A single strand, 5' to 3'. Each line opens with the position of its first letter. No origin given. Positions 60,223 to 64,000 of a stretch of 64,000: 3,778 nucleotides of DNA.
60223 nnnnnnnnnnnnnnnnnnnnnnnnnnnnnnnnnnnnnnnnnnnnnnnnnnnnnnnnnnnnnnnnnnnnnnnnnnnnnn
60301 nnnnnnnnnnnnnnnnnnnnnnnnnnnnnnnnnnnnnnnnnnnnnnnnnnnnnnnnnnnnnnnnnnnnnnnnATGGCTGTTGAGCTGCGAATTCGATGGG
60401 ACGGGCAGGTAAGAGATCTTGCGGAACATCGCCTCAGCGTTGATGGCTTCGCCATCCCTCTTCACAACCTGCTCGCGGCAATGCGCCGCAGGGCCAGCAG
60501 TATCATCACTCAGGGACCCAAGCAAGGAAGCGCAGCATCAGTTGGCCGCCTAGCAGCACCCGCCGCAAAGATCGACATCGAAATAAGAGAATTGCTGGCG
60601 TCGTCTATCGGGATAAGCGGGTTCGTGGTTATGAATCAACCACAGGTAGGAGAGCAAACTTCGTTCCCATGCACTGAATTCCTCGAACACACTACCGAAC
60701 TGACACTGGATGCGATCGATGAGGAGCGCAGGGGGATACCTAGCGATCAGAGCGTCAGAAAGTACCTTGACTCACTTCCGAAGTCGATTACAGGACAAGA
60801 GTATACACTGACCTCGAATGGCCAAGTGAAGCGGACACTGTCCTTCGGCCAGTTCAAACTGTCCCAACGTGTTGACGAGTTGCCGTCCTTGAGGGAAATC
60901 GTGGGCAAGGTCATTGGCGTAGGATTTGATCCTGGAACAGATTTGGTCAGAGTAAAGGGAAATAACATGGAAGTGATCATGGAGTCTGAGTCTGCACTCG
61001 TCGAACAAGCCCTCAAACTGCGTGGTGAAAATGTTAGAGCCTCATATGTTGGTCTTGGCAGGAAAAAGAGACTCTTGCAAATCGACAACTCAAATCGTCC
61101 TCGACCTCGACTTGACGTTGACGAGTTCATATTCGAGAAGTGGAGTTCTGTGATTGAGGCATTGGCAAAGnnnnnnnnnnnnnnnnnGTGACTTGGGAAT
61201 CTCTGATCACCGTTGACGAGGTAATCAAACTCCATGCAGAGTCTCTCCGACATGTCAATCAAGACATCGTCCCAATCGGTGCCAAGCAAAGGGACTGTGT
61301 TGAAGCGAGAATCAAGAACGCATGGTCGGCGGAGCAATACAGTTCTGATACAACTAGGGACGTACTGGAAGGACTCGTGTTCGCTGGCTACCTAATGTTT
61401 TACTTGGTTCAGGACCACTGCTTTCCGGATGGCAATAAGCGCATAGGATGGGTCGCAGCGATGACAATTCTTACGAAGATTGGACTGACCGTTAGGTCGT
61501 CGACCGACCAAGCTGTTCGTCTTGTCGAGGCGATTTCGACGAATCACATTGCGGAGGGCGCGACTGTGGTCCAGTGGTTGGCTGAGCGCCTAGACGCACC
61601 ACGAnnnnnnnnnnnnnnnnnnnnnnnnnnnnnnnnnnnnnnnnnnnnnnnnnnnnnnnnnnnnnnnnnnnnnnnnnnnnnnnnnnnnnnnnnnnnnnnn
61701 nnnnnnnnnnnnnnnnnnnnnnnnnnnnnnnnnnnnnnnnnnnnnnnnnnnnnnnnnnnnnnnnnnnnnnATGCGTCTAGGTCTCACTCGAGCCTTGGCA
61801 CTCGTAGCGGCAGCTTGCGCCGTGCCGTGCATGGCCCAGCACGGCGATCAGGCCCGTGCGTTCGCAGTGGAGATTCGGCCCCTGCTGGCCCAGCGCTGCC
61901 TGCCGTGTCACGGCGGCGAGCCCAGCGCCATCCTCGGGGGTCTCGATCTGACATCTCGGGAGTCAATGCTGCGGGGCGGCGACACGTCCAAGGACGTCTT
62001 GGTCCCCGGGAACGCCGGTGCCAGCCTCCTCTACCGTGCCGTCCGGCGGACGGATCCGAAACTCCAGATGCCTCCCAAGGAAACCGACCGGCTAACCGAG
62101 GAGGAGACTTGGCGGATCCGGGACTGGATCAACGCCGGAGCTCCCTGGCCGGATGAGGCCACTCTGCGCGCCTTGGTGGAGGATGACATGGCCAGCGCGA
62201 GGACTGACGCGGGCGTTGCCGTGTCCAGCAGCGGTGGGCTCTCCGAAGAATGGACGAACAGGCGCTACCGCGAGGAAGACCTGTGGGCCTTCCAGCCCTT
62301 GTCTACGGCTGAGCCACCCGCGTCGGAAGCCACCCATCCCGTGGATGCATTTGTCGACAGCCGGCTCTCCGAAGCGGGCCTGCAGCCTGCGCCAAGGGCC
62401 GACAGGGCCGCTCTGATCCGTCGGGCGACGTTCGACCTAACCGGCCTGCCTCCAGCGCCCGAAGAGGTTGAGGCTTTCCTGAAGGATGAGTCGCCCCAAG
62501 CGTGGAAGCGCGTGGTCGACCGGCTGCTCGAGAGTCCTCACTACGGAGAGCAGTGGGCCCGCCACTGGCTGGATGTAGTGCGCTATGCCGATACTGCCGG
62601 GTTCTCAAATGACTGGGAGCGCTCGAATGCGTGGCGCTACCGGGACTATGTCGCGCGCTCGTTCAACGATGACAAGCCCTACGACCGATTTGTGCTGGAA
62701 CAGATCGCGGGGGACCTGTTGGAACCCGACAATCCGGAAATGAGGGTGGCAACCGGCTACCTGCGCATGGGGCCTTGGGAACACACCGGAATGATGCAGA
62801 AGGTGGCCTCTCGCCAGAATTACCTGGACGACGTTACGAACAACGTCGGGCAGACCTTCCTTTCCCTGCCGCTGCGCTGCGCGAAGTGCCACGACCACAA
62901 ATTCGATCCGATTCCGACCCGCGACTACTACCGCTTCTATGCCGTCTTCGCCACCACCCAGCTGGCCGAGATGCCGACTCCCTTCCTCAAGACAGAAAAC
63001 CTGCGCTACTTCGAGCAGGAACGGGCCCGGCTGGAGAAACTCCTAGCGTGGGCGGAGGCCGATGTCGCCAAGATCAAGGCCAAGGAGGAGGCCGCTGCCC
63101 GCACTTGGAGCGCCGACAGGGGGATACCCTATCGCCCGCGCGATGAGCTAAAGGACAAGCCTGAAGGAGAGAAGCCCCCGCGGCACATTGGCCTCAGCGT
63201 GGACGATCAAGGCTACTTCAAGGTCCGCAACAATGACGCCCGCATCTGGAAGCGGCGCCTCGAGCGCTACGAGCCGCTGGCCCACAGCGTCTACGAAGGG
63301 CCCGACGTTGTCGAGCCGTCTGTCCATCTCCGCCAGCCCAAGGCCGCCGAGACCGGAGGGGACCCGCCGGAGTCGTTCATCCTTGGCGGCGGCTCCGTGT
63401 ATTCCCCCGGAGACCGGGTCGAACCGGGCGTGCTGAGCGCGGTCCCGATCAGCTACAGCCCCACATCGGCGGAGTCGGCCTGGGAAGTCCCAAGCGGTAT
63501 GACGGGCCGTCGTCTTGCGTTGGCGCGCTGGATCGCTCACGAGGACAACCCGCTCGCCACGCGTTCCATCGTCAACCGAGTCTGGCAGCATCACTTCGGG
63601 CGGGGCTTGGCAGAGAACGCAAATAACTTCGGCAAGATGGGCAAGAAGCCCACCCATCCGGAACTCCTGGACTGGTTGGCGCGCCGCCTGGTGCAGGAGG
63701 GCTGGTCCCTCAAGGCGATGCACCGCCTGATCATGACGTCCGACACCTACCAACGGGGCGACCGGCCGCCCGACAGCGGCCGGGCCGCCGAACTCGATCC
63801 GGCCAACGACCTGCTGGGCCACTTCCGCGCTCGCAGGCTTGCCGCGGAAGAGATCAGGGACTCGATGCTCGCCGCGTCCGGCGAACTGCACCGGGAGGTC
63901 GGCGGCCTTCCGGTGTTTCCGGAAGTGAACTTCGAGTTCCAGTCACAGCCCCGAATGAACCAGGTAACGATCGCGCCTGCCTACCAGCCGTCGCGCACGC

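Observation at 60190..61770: Low-GC islet: Doc/Fic toxin paired with an unrecognisable 266-aa upstream protein instead of a Phd-type antitoxin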

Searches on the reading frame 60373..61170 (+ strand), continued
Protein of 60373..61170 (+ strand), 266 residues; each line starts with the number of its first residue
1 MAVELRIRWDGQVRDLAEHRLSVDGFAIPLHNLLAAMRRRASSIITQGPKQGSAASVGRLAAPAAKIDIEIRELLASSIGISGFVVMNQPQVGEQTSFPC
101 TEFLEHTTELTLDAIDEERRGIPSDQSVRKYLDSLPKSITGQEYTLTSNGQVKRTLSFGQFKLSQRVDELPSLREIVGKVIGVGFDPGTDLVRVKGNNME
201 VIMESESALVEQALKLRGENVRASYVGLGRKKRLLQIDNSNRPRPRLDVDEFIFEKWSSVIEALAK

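Call 97: search_dna_similar(query=L045:3001-3792:+, collection=phages, mode=protein, max_evalue=0.001, max_rows=15)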
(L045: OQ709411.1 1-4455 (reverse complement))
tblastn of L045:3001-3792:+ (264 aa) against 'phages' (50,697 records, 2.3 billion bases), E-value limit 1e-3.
Records with a match: 3; places in all: 3; records where one place covers at least 80% of the query: 1.
Best place of each record, by identity: >=99% 1; 95-99% 2.
By first word of the organism name: Myxococcus 3.
By host as written in the record: Myxococcus xanthus strain DK883 2; Myxococcus xanthus 1.
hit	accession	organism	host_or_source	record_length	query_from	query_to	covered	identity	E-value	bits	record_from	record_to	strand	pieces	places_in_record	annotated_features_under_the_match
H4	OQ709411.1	Myxococcus phage Mx9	Myxococcus xanthus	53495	1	264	100%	100.0%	2e-174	538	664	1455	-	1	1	hypothetical protein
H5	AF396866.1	Myxococcus phage Mx8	Myxococcus xanthus strain DK883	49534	1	188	71%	96.3%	4e-115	368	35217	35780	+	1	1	p62 | p63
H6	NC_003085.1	Myxococcus phage Mx8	Myxococcus xanthus strain DK883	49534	1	188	71%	96.3%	4e-115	368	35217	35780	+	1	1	hypothetical protein | anti-repressor Ant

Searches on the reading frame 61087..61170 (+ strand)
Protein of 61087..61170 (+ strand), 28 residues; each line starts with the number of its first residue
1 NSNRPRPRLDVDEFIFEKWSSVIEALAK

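Call 55: search_solved_structures(query=A4, max_evalue=10, show_alignments=3)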
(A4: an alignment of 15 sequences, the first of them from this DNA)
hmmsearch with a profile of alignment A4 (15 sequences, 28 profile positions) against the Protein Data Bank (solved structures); distinct sequences matched with E-value up to 10: 0.

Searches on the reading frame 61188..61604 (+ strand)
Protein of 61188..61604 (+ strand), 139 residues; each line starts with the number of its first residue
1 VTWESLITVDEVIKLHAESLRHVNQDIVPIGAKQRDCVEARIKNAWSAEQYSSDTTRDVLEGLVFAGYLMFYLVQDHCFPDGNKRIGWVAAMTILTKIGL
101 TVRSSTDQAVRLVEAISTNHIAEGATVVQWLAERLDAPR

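Call 3: search_protein_families(library=pfam, proteins=[window:61188-61604:+], max_evalue=1)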
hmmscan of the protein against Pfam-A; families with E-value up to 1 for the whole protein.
window:61188-61604:+ (139 aa): 2 families
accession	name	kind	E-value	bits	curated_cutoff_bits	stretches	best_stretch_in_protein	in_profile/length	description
PF02661.23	Fic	-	4.4e-09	37.5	24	1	7-95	2-93/93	Fic/DOC family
PF05401.17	NodS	-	0.062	13.6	24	1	2-44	154-196/201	Nodulation protein S (NodS)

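Call 4: search_protein_families(library=ncbifam, proteins=[window:61188-61604:+], max_evalue=1)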
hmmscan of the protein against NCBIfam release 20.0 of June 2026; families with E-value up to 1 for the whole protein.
window:61188-61604:+ (139 aa): 1 family
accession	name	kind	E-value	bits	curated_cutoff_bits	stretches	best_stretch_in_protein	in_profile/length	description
TIGR01550.1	DOC_P1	subfamily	2.6e-10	40.5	38.65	1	7-131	2-120/122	type II toxin-antitoxin system death-on-curing family toxin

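Call 5: search_protein_families(library=padloc, proteins=[window:61188-61604:+], max_evalue=1)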
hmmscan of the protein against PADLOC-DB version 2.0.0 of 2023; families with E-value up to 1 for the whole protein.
window:61188-61604:+ (139 aa): 3 families
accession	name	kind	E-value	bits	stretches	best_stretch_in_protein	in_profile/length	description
PDLC04963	PDC-S23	-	2e-05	22.2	1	66-109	232-275/312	-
PDLC04965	PDC-S23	-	5.1e-05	20.8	1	66-107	249-289/327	-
PDLC04718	PDC-M59B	-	0.0035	15.5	1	67-116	58-105/159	-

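Call 6: search_protein_families(library=phrogs, proteins=[window:61188-61604:+], max_evalue=1)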
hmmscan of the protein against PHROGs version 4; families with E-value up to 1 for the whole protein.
window:61188-61604:+ (139 aa): 3 families
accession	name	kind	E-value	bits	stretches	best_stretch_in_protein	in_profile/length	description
phrog_577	-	moron, auxiliary metabolic gene and host takeover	3.3e-15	57.1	1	6-134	4-123/128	Doc-like toxin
phrog_18015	-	unknown function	0.00059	20.4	1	7-107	2-101/244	-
phrog_11900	-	unknown function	0.092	13.2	1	75-102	155-182/230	-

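Call 34: search_solved_structures(query=window:61188-61604:+, max_evalue=0.01, show_alignments=2)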
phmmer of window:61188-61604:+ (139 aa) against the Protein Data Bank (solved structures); distinct sequences matched with E-value up to 0.01: 0.

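Call 39: search_solved_structures(query=A3, max_evalue=1, show_alignments=2)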
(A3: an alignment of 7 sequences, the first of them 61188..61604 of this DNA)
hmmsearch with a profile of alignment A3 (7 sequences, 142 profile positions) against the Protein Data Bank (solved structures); distinct sequences matched with E-value up to 1: 5.
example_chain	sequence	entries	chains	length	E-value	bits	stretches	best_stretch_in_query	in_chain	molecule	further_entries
9vzc_A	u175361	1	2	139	0.017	18.2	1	68-120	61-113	Death-on-curing family protein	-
3k33_A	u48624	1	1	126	0.024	17.8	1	9-124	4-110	Death on curing protein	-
3cuc_A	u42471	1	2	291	0.061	16.5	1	50-103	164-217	Protein of unknown function with a Fic domain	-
3dd7_A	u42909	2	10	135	0.27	14.4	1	9-124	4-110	Death on curing protein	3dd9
3kh2_A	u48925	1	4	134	0.72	13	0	9-124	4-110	Death on curing protein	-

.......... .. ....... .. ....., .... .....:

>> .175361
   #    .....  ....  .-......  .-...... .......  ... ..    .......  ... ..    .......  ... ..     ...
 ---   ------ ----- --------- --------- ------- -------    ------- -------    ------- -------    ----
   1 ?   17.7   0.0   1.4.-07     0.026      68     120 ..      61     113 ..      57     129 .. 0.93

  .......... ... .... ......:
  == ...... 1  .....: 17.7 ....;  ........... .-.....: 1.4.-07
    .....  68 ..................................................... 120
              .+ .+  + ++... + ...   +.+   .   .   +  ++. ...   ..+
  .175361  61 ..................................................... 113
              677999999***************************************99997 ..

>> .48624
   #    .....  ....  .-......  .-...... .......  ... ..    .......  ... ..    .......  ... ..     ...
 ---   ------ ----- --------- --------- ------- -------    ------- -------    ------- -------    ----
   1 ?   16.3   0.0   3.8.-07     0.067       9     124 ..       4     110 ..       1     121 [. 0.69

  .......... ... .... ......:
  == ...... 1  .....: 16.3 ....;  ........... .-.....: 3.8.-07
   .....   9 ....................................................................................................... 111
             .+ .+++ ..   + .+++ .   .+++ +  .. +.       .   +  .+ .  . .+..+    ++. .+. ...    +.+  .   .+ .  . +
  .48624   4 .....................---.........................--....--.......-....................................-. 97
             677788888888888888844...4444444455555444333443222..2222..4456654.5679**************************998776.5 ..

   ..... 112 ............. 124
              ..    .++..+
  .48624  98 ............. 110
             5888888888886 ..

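Call 80: find_homologous_proteins(query=window:61188-61604:+, max_evalue=0.00001)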
Query window:61188-61604:+ (139 aa): 12 proteins with E <= 0.00001 among 45 candidates.
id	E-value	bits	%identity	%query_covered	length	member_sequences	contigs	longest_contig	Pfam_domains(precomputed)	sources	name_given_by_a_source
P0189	1.1e-52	196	61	99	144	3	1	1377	PF02661.24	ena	-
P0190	9.2e-52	192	62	100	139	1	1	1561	PF02661.24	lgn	-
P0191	6.7e-49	183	97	63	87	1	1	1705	PF02661.24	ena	-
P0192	6.8e-49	183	59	99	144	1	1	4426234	PF02661.24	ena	-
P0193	1.8e-46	175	57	99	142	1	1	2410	PF02661.24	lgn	-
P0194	6.3e-43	164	55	99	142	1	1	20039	PF02661.24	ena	-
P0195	1.9e-35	140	49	98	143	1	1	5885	PF02661.24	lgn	-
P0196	8.7e-28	115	44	96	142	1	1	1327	PF02661.24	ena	-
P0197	6.1e-27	112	44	99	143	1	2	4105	PF02661.24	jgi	jgi:death-on-curing protein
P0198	2.8e-26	110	58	65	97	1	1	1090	-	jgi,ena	-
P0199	1.0e-25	108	43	96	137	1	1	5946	PF02661.24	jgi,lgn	-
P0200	2.5e-16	78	37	94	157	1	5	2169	PF02661.24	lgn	-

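Call 81: find_encoding_contigs(protein=P0191, flank=3000, max_places=3)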
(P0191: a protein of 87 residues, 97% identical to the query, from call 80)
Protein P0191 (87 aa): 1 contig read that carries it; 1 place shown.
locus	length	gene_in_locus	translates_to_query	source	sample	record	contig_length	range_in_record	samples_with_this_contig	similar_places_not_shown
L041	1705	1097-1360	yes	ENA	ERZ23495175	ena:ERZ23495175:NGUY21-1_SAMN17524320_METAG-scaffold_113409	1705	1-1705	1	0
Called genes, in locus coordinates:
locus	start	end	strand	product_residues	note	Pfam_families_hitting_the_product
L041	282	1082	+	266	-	-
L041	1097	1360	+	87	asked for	PF02661:Fic (weak)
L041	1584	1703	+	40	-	?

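Call 82: find_encoding_contigs(protein=P0200, flank=3000, max_places=3)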
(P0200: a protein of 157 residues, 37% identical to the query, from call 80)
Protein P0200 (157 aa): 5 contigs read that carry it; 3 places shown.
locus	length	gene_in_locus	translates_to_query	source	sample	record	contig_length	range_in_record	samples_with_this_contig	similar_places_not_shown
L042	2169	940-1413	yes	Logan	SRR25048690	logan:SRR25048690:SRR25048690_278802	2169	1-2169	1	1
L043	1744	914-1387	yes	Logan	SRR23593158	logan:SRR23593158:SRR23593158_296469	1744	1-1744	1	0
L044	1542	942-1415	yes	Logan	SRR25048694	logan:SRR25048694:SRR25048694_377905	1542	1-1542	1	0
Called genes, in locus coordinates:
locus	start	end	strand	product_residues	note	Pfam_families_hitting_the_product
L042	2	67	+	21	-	?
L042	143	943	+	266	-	-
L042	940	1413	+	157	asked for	PF02661:Fic (weak)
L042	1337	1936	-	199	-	-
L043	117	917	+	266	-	-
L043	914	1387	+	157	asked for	PF02661:Fic (weak)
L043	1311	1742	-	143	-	?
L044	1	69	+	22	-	?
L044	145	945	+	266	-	-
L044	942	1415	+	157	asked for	PF02661:Fic (weak)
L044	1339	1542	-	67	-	?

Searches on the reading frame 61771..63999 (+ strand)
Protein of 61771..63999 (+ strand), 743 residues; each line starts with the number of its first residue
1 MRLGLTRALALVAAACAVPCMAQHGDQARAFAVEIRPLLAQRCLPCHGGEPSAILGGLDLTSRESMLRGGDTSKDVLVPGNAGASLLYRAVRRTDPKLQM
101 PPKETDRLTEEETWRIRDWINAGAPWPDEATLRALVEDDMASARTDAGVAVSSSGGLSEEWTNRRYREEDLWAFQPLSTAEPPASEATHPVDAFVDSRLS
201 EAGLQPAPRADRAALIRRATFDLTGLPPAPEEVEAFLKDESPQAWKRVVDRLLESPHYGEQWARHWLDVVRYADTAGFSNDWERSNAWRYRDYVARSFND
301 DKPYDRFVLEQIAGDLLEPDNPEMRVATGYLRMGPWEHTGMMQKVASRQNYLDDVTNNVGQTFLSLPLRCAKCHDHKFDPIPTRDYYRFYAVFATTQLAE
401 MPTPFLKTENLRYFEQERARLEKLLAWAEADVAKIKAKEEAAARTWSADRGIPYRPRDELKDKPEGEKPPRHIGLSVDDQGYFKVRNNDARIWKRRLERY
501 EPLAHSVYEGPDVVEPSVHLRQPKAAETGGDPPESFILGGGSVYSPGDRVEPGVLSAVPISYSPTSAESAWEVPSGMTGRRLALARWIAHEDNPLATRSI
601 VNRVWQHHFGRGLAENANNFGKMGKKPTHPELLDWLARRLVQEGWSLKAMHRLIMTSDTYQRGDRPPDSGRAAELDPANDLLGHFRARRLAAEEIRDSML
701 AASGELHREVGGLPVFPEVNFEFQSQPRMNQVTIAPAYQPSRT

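Call 85: search_protein_families(library=pfam, proteins=[window:61771-63999:+], max_evalue=0.01)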
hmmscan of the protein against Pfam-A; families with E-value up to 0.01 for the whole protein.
window:61771-63999:+ (743 aa): 4 families
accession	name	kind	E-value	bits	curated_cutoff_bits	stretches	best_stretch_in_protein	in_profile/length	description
PF07583.16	PSCyt2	-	7.1e-88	294.4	29.8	1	190-397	1-208/209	Protein of unknown function (DUF1549)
PF07587.16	PSD1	-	2.7e-58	197.7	28.5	1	580-721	1-140/244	Protein of unknown function (DUF1553)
PF07635.16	PSCyt1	-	5.2e-13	49.8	22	1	43-104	1-59/59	Planctomycete cytochrome C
PF13442.11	Cytochrome_CBB3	-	9.4e-05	23.1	27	1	37-120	8-68/68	Cytochrome C oxidase, cbb3-type, subunit III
